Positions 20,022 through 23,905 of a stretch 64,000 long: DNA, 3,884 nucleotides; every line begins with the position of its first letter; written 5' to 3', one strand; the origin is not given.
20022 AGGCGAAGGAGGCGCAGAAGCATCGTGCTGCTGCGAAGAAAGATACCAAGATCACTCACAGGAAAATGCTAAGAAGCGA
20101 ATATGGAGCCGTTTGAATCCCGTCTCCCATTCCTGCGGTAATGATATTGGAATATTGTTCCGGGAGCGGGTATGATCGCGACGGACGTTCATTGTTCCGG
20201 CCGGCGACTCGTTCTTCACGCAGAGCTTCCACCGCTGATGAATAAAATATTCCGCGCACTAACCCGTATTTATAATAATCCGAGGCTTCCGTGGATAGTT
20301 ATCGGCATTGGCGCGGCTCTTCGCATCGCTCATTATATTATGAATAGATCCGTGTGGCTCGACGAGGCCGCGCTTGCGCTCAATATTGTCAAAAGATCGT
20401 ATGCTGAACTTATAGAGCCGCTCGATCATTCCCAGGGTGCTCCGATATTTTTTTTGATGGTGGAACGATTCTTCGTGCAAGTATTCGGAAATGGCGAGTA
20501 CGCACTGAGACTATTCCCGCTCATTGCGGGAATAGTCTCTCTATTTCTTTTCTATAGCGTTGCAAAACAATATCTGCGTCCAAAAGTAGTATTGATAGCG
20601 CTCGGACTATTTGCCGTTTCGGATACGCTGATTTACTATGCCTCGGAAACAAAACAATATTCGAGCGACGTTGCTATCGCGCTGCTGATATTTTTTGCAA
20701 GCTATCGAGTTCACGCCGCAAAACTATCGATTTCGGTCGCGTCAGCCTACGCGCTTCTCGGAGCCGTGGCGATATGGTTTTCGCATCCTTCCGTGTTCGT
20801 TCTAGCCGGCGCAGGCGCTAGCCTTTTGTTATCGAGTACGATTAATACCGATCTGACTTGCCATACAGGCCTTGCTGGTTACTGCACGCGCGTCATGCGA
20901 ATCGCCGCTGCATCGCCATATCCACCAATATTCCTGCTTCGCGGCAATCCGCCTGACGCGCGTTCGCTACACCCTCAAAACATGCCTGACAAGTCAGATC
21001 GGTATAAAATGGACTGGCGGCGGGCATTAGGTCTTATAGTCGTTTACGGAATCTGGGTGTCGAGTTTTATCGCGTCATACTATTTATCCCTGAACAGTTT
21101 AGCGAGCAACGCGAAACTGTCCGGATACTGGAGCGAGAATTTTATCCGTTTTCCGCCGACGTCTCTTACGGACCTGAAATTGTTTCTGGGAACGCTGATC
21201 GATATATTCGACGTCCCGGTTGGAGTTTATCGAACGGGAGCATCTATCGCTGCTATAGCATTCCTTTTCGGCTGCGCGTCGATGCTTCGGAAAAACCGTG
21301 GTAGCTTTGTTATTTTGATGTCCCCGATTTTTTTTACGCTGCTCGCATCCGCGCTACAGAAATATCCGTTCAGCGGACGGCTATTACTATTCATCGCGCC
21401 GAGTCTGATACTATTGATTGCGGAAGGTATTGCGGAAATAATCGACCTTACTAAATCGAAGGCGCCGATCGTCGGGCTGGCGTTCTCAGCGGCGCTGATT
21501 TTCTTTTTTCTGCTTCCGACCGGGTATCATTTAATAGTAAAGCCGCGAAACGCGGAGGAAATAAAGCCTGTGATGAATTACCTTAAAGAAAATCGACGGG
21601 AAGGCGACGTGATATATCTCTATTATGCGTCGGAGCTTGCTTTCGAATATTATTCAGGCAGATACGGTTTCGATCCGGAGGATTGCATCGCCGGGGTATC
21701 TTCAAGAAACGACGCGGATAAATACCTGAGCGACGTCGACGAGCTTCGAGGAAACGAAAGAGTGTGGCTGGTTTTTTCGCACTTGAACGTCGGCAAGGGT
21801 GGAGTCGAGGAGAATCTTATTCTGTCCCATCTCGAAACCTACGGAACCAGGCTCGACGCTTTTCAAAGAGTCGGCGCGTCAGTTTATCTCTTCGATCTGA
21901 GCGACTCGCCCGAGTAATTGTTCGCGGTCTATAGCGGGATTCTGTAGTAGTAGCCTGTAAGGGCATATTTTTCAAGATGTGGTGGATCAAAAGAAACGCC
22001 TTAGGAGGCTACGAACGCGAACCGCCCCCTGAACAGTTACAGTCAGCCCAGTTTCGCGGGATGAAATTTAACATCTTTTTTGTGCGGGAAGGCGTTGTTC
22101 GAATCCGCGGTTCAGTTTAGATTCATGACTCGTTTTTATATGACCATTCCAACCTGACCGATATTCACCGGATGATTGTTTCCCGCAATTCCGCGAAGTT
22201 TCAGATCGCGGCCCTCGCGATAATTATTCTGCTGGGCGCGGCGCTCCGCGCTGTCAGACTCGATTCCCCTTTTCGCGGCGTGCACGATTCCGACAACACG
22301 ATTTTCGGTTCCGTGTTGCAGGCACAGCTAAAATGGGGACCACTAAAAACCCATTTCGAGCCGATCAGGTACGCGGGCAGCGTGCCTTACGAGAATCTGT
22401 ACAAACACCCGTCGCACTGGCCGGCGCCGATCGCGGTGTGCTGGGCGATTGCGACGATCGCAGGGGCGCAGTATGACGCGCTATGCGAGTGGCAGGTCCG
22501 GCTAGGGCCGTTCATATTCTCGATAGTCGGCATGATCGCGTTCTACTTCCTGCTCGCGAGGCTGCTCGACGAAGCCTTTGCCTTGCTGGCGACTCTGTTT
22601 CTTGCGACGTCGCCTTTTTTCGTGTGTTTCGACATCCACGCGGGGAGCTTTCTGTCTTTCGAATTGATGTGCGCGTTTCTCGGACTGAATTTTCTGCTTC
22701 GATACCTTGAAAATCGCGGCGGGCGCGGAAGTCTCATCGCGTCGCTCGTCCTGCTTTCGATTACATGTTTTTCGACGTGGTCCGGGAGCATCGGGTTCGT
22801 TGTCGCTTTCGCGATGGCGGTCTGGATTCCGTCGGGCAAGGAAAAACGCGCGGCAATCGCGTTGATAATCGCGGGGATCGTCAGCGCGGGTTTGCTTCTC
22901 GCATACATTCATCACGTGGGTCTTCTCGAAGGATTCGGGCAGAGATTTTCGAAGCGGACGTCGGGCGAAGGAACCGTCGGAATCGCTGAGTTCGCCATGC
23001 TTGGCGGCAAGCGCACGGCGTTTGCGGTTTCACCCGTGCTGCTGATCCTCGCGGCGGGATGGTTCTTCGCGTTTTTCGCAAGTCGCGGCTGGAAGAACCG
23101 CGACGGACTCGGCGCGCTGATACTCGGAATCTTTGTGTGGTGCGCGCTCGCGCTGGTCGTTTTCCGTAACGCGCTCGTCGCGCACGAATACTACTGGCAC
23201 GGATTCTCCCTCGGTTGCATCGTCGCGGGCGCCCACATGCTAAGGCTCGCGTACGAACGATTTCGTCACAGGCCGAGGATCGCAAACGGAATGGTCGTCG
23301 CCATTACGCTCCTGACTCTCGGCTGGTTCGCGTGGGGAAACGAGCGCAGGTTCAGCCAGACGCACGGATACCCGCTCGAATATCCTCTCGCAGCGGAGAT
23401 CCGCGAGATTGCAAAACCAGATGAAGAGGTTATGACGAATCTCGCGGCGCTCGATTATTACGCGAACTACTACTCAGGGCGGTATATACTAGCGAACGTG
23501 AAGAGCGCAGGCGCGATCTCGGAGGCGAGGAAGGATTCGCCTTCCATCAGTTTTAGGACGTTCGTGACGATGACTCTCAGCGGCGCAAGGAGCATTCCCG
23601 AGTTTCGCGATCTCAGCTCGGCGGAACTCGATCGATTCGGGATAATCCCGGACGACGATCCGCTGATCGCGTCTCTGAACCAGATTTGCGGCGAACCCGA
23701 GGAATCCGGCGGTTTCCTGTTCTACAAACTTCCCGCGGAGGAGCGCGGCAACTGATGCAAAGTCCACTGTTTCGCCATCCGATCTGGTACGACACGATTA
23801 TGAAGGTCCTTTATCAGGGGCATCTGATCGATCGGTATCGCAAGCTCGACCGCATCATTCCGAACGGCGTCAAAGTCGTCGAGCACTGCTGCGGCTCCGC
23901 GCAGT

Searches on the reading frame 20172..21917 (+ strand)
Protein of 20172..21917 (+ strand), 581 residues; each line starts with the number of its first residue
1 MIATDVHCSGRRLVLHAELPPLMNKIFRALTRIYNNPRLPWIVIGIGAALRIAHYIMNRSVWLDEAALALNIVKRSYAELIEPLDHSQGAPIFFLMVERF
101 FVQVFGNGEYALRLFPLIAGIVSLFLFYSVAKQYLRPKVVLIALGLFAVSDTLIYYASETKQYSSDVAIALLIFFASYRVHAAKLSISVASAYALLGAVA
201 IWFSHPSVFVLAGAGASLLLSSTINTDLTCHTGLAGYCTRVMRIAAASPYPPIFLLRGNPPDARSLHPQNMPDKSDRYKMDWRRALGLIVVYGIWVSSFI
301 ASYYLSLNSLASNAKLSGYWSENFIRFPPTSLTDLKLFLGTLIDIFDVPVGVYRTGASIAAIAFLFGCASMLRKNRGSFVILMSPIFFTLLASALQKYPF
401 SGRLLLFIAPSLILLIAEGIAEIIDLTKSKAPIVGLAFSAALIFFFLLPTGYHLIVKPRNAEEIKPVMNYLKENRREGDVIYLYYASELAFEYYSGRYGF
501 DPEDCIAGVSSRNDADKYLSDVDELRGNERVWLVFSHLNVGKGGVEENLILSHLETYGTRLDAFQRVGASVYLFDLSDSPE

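Call 17: search_protein_families(library=pfam, proteins=[window:20172-21917:+], max_evalue=0.001)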
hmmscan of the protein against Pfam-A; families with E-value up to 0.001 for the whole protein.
window:20172-21917:+ (581 aa): 1 family
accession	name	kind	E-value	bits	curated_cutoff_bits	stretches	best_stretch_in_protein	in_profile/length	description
PF13231.12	PMT_2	-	2.1e-06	28.5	26.1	1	91-221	3-132/160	Dolichyl-phosphate-mannose-protein mannosyltransferase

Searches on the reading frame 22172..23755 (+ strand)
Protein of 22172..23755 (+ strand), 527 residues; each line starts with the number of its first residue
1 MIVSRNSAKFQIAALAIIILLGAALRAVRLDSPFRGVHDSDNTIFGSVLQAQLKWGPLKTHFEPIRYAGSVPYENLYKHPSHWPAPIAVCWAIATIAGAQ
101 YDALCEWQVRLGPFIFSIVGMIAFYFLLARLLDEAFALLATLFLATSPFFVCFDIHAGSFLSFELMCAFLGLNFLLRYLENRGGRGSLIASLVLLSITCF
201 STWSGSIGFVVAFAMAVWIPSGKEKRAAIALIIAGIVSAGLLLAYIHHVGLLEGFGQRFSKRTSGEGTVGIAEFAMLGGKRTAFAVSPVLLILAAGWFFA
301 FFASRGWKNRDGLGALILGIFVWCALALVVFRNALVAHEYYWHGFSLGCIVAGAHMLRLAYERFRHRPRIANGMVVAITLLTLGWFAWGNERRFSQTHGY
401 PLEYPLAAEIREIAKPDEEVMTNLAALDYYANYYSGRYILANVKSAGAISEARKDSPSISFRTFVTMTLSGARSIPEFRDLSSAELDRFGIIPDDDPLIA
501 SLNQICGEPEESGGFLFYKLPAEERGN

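Call 17: search_protein_families(library=pfam, proteins=[window:22172-23755:+], max_evalue=0.001)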
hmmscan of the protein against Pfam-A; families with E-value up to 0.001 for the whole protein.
window:22172-23755:+ (527 aa): 1 family
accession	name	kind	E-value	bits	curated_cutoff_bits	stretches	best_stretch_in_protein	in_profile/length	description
PF13231.12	PMT_2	-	2.4e-05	25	26.1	1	88-220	8-133/160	Dolichyl-phosphate-mannose-protein mannosyltransferase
